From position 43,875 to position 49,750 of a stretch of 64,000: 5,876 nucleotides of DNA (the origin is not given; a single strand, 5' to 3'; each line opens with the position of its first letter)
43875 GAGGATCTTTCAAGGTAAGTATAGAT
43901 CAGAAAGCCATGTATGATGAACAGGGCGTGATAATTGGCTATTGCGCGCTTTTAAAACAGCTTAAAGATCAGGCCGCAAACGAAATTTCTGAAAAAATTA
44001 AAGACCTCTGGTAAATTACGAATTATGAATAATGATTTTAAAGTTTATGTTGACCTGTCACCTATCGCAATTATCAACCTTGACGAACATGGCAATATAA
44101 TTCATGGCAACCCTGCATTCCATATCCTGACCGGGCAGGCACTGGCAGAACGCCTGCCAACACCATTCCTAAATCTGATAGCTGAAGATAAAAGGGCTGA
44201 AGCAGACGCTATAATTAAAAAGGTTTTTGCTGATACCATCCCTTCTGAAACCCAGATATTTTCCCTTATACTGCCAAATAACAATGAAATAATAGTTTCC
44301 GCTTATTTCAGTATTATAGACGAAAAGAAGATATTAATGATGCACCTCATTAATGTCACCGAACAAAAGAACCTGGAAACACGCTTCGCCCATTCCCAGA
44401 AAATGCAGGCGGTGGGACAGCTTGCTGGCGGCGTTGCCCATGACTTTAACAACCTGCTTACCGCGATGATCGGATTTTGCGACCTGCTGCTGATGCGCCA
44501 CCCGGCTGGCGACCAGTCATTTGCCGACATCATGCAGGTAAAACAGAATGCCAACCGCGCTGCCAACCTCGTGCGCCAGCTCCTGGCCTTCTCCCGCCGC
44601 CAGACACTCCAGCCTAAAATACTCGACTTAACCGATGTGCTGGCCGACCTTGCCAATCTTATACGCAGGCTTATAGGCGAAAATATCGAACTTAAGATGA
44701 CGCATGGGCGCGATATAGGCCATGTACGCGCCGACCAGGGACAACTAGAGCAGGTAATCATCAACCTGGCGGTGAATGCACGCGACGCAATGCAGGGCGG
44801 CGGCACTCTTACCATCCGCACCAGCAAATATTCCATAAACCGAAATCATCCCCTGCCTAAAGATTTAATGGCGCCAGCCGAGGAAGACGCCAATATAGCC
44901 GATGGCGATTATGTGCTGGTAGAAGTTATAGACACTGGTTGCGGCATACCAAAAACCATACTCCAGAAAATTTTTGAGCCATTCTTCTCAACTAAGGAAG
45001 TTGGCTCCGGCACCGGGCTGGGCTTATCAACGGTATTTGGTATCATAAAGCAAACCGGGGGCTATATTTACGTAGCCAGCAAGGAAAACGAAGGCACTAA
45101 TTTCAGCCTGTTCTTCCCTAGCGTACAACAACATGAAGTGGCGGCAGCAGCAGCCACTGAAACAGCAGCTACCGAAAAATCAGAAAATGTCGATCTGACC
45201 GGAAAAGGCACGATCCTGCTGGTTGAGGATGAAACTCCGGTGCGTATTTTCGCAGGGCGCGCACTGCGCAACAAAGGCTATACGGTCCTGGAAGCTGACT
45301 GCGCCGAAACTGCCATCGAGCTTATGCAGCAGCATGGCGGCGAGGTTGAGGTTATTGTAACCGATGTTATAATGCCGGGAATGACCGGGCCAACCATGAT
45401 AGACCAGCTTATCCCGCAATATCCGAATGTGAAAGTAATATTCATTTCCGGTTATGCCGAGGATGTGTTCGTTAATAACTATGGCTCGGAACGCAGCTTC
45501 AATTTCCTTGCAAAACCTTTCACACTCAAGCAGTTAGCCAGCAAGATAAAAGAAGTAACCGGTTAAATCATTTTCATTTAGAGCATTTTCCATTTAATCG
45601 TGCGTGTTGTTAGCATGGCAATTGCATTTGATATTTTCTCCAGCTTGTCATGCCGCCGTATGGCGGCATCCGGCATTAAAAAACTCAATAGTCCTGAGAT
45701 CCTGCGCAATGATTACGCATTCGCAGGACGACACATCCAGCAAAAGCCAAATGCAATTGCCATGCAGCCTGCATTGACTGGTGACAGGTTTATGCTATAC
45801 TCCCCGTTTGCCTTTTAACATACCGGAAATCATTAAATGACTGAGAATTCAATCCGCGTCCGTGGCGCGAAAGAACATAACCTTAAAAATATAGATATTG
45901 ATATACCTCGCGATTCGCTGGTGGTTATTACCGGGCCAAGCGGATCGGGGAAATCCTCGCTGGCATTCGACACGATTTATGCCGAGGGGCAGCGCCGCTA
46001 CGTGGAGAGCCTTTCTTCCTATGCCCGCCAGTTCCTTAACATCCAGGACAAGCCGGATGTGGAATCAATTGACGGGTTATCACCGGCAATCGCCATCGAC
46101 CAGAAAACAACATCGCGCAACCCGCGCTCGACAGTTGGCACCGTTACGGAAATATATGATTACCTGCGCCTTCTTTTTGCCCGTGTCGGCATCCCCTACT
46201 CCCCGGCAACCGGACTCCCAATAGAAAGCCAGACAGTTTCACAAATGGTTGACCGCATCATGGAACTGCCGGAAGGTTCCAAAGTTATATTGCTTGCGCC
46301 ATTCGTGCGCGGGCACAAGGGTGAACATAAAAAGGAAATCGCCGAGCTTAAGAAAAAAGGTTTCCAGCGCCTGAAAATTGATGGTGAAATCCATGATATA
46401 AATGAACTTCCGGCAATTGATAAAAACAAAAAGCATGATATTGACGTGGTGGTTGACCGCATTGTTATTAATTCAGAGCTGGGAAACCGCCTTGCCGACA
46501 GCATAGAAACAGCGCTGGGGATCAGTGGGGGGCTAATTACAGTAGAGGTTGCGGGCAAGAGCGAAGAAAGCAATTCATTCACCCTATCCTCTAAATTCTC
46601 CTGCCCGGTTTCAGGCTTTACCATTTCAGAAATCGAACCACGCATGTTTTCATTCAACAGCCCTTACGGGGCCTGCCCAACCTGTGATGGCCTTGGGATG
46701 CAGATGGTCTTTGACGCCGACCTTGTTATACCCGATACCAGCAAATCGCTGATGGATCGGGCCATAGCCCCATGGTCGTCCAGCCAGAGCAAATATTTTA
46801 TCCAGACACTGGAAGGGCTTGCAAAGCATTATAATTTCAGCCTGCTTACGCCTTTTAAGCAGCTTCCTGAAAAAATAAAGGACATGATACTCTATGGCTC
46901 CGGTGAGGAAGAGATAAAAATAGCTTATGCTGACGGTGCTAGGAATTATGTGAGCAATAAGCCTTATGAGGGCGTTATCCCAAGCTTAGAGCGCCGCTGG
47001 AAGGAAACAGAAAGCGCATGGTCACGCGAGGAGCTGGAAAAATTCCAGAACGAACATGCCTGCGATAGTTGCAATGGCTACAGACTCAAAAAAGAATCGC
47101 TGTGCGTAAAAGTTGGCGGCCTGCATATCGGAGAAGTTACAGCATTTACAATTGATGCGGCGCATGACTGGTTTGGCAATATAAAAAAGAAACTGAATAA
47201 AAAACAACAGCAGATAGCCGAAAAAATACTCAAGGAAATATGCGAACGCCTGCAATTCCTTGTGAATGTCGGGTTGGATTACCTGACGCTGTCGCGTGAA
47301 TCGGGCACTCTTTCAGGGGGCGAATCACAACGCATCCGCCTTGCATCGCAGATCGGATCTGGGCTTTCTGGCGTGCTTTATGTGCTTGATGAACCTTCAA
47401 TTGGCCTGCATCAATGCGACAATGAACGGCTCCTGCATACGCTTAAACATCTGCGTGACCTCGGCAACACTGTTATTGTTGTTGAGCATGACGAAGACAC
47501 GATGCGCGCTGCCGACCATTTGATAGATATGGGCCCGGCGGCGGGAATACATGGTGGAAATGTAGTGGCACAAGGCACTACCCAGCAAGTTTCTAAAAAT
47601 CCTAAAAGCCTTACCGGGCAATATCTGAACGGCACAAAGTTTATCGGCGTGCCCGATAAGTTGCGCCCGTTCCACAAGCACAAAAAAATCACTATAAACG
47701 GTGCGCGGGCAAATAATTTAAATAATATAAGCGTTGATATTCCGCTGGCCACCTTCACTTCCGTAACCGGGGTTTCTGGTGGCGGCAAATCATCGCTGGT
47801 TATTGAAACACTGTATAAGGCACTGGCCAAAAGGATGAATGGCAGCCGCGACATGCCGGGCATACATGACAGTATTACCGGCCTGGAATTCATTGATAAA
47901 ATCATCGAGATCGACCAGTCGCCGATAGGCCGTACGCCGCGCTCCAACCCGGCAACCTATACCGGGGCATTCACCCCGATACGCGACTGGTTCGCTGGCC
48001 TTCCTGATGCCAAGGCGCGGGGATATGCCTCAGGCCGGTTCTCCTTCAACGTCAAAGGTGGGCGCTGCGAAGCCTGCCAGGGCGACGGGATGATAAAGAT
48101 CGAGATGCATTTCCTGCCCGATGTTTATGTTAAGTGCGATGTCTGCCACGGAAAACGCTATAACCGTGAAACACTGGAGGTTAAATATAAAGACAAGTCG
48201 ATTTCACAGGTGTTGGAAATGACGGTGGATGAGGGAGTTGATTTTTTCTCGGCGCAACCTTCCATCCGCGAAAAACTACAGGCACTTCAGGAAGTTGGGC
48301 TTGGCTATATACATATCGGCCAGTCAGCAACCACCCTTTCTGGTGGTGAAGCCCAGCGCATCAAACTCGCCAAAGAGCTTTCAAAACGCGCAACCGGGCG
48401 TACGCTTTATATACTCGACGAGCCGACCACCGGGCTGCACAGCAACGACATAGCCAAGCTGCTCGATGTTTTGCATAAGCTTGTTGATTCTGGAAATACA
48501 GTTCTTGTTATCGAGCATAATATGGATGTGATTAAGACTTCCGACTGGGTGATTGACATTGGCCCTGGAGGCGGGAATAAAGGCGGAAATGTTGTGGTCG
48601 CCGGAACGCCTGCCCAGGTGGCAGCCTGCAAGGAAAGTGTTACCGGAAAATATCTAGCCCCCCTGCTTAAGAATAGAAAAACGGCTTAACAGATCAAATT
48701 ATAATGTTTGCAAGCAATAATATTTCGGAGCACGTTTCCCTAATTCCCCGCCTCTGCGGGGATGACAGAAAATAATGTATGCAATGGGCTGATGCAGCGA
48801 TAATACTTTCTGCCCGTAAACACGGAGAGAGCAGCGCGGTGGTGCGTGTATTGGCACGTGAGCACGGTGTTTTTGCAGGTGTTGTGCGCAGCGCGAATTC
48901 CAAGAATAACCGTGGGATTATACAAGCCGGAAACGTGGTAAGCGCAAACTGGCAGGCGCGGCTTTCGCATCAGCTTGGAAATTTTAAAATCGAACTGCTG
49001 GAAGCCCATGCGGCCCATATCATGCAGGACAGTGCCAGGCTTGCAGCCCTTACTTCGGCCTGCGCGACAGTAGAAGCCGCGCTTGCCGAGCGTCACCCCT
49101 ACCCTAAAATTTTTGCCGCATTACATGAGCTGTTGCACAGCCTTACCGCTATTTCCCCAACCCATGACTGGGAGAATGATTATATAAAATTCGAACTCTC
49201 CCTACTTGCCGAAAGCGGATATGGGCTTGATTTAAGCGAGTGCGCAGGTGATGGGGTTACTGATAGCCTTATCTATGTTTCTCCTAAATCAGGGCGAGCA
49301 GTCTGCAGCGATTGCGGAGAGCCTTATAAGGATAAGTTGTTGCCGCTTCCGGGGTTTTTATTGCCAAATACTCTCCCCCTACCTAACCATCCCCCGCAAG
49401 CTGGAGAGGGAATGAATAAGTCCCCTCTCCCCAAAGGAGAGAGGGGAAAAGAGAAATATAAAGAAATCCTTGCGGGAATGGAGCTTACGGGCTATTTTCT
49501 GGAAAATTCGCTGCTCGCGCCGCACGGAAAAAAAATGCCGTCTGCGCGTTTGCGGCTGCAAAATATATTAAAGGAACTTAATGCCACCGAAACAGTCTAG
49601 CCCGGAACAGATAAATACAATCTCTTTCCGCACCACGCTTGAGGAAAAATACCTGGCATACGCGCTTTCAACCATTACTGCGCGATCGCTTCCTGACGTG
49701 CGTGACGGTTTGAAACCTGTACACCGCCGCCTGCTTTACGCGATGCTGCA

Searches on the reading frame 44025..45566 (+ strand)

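Call 35: search_protein_families(library=pfam, proteins=[window:44025-45566:+], max_evalue=0.00001)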
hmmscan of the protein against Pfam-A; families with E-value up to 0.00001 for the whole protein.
window:44025-45566:+ (513 aa): 3 families
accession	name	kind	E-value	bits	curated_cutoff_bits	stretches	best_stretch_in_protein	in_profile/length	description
PF02518.31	HATPase_c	-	2.4e-21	76.7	26.4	1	237-366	2-109/111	Histidine kinase-, DNA gyrase B-, and HSP90-like ATPase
PF00072.30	Response_reg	-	5.1e-20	72.1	30.2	1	397-508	1-110/111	Response regulator receiver domain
PF00512.31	HisKA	-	1.7e-09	38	26.9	1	131-193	3-64/66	His Kinase A (phospho-acceptor) domain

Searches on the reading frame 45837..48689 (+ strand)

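Call 35: search_protein_families(library=pfam, proteins=[window:45837-48689:+], max_evalue=0.00001)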
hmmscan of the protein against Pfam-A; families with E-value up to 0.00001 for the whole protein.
window:45837-48689:+ (950 aa): 7 families
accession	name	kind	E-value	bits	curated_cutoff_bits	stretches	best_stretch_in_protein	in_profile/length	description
PF17755.6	UvrA_DNA-bind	-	1.7e-42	144.6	23.2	1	293-402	1-110/110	UvrA DNA-binding domain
PF17760.6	UvrA_inter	-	1.5e-40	137.9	23.3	1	132-238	1-107/109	UvrA interaction domain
PF00005.33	ABC_tran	-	7.6e-20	72.4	25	0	791-865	70-137/137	ABC transporter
PF02463.25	SMC_N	-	2.9e-12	46.9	40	0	214-565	135-211/220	RecF/RecN/SMC N terminal domain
PF20703.3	nSTAND1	-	1.2e-07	32.1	27.1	0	25-44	32-51/379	Novel STAND NTPase 1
PF13191.12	AAA_16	-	5.2e-07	30.7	32.6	0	25-81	23-85/167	AAA ATPase domain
PF13555.12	AAA_29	-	8.9e-07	29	27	0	17-42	13-38/61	P-loop containing region of AAA domain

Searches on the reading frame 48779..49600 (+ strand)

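Call 35: search_protein_families(library=pfam, proteins=[window:48779-49600:+], max_evalue=0.00001)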
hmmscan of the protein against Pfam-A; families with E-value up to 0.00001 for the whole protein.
window:48779-49600:+ (273 aa): 2 families
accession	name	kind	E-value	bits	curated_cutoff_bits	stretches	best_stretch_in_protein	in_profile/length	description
PF02565.21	RecO_C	-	3.7e-21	76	22.1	1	83-198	2-120/157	Recombination protein O C terminal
PF11967.14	RecO_N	-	4.7e-14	52.6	27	1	1-73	1-76/80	Recombination protein O N terminal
